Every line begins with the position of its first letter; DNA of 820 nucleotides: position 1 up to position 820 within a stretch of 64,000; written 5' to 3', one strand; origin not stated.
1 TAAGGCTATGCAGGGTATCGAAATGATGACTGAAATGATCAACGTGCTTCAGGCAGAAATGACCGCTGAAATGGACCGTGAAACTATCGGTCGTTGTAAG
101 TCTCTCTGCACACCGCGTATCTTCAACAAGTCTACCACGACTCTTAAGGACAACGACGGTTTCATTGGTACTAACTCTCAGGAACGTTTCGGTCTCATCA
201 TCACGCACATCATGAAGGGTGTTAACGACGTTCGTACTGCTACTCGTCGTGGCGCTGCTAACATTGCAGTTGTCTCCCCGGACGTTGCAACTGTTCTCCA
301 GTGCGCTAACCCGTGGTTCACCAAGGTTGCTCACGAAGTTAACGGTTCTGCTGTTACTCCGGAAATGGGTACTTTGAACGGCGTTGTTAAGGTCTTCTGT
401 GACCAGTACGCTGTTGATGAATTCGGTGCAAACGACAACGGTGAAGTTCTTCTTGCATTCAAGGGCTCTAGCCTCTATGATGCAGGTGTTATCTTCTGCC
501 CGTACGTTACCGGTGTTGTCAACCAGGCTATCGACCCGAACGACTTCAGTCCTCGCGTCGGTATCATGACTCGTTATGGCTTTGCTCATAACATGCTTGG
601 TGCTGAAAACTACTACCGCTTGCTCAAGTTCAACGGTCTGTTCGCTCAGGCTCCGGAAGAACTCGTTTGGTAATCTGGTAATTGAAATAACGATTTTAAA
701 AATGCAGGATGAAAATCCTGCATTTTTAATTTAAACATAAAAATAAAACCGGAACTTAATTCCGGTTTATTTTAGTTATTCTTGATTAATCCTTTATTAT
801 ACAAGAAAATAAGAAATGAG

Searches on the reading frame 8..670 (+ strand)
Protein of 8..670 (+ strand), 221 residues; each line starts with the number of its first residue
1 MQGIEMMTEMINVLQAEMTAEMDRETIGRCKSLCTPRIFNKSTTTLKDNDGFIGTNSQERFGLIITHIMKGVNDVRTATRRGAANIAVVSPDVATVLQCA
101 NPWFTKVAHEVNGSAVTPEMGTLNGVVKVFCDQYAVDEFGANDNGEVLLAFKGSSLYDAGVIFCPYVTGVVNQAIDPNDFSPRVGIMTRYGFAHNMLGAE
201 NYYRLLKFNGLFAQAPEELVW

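Call 5: search_protein_families(library=pfam, proteins=[window:8-670:+], max_evalue=1)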
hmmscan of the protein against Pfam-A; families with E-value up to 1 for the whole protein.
window:8-670:+ (221 aa): 1 family
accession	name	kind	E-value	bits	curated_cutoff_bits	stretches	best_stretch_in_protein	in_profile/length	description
PF07068.17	Gp23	-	3.4e-39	135.8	24.4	1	1-203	165-371/376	Major capsid protein Gp23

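Call 6: search_protein_families(library=phrogs, proteins=[window:8-670:+], max_evalue=0.1)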
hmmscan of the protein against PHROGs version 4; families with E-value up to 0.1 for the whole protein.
window:8-670:+ (221 aa): 2 families
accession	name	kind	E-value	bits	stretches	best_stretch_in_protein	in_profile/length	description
phrog_138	-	head and packaging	4.4e-34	119.3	1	2-195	217-408/444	major head protein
phrog_28442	-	unknown function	0.00065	19.1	1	75-203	467-589/604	-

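Call 9: search_dna_similar(query=window:8-670:+, collection=phages, mode=protein, max_evalue=0.00001, max_rows=20)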
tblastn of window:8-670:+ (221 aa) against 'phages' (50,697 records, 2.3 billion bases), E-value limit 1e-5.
Records with a match: 2565; places in all: 2566; records where one place covers at least 80% of the query: 2446.
Best place of each record, by identity: <60% 2565.
By first word of the organism name: Escherichia 669; Synechococcus 379; Klebsiella 330; Salmonella 203; Vibrio 136; Shigella 89; Aeromonas 86; Acinetobacter 71; Cyanophage 61; Enterobacter 58; and 58 more.
By host as written in the record: - 458; Escherichia coli 282; Klebsiella pneumoniae 115; Synechococcus 107; Escherichia coli O157:H7 39; Synechococcus sp. 38; Salmonella enterica 29; Synechococcus sp. WH7803 28; and 567 more.
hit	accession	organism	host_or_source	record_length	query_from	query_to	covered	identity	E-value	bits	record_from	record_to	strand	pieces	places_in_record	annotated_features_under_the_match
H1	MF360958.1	Salicola phage SCTP-2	Salicola sp. PV4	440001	3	192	86%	36.5%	5e-26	110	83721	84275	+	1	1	95: major capsid protein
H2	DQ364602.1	Stenotrophomonas phage Smp14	-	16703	1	212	96%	32.3%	7e-22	99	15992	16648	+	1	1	gp23: GP23-major capsid protein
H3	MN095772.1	Stenotrophomonas phage Moby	Stenotrophomonas maltophilia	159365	1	212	96%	32.3%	7e-22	99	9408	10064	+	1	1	major capsid protein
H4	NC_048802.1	Stenotrophomonas phage Moby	Stenotrophomonas maltophilia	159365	1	212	96%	32.3%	7e-22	99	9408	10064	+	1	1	major head protein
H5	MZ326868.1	Stenotrophomonas phage Marzo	Stenotrophomonas maltophilia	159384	1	212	96%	32.3%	7e-22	99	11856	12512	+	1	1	major capsid protein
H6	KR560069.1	Stenotrophomonas phage IME-SM1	Stenotrophomonas sp.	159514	1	212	96%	32.3%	7e-22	99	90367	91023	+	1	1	major capsid protein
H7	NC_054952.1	Stenotrophomonas phage IME-SM1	Stenotrophomonas sp.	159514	1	212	96%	32.3%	7e-22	99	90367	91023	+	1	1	major head protein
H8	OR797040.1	Stenotrophomonas phage vB_SmaM_Bhz51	Stenotrophomonas maltophilia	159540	1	212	96%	32.3%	7e-22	99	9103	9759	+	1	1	putative major head protein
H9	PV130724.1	Stenotrophomonas phage Yut3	Stenotrophomonas maltophilia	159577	1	212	96%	32.3%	7e-22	99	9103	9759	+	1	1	major head protein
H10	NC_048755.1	Stenotrophomonas phage YB07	Stenotrophomonas maltophilia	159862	1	212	96%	32.3%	7e-22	99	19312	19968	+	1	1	major head protein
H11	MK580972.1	Stenotrophomonas phage YB07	Stenotrophomonas maltophilia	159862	1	212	96%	32.3%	7e-22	99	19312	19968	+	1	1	major head protein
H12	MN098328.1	Stenotrophomonas phage Mendera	Stenotrophomonas maltophilia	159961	1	212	96%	32.3%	7e-22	99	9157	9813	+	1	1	major capsid protein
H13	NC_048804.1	Stenotrophomonas phage Mendera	Stenotrophomonas maltophilia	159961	1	212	96%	32.3%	7e-22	99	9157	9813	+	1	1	major head protein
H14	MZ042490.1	Stenotrophomonas phage BUCT608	Stenotrophomonas maltophilia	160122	1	212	96%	32.3%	7e-22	99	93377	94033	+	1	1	major capsid protein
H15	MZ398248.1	Stenotrophomonas phage BUCT608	Stenotrophomonas maltophilia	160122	1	212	96%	32.3%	7e-22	99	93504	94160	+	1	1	major capsid protein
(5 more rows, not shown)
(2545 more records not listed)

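Call 51: find_related_loci(query=window:8-670:+, collection=viral_contigs, flank=10000)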
Query window:8-670:+ (221 aa) in viral_contigs; peptide patterns used: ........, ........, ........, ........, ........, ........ (x = any residue, [..] = any of these).
73 stretches matched a pattern; 70 encode a relative of the query (tblastn E <= 1e-3); 69 distinct loci.
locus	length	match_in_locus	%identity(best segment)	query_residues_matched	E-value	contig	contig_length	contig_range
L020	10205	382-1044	99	1-221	4e-151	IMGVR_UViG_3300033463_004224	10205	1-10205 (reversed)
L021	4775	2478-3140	97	1-221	2e-152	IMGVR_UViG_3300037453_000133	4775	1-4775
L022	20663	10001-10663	97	1-221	3e-150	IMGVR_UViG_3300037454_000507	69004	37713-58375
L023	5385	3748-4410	97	1-221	8e-151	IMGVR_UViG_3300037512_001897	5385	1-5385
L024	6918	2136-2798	97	1-221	2e-149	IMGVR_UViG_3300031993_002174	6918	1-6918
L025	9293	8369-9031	97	1-221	2e-149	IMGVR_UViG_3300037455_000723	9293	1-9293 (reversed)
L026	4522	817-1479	95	1-221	6e-150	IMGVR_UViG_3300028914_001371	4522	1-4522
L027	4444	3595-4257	95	1-221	3e-150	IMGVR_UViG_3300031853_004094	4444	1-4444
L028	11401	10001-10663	95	1-221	3e-147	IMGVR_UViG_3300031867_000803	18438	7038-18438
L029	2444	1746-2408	95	1-221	5e-156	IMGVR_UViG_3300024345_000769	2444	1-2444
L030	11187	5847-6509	94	1-221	6e-146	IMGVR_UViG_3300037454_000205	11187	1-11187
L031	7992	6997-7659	94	1-221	6e-146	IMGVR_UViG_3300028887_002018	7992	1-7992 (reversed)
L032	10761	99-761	94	1-221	9e-145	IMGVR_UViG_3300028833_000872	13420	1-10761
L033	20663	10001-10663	94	1-221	2e-144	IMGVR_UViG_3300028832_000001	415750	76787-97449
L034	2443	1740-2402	94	1-221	7e-153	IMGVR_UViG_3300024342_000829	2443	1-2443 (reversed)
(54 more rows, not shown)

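Call 100: search_solved_structures(query=L033:9347-10663:+, max_evalue=0.00001, show_alignments=1)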
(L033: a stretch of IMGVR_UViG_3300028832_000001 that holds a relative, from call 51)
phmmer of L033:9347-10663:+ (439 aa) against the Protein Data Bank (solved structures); distinct sequences matched with E-value up to 0.00001: 4.
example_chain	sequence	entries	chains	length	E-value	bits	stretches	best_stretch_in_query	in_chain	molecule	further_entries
6uzc_a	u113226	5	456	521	1.6e-25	93.2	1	180-414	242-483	Major capsid protein | gp23, major capsid protein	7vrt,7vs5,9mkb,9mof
8t9r_A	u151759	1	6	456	1e-24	90.6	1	179-414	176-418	Mature major capsid protein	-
8gmo_0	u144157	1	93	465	1.1e-24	90.5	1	180-414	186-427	Mature major capsid protein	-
5vf3_A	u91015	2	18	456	3.8e-24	88.7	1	179-414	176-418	Major capsid protein | Mature major capsid protein gp23*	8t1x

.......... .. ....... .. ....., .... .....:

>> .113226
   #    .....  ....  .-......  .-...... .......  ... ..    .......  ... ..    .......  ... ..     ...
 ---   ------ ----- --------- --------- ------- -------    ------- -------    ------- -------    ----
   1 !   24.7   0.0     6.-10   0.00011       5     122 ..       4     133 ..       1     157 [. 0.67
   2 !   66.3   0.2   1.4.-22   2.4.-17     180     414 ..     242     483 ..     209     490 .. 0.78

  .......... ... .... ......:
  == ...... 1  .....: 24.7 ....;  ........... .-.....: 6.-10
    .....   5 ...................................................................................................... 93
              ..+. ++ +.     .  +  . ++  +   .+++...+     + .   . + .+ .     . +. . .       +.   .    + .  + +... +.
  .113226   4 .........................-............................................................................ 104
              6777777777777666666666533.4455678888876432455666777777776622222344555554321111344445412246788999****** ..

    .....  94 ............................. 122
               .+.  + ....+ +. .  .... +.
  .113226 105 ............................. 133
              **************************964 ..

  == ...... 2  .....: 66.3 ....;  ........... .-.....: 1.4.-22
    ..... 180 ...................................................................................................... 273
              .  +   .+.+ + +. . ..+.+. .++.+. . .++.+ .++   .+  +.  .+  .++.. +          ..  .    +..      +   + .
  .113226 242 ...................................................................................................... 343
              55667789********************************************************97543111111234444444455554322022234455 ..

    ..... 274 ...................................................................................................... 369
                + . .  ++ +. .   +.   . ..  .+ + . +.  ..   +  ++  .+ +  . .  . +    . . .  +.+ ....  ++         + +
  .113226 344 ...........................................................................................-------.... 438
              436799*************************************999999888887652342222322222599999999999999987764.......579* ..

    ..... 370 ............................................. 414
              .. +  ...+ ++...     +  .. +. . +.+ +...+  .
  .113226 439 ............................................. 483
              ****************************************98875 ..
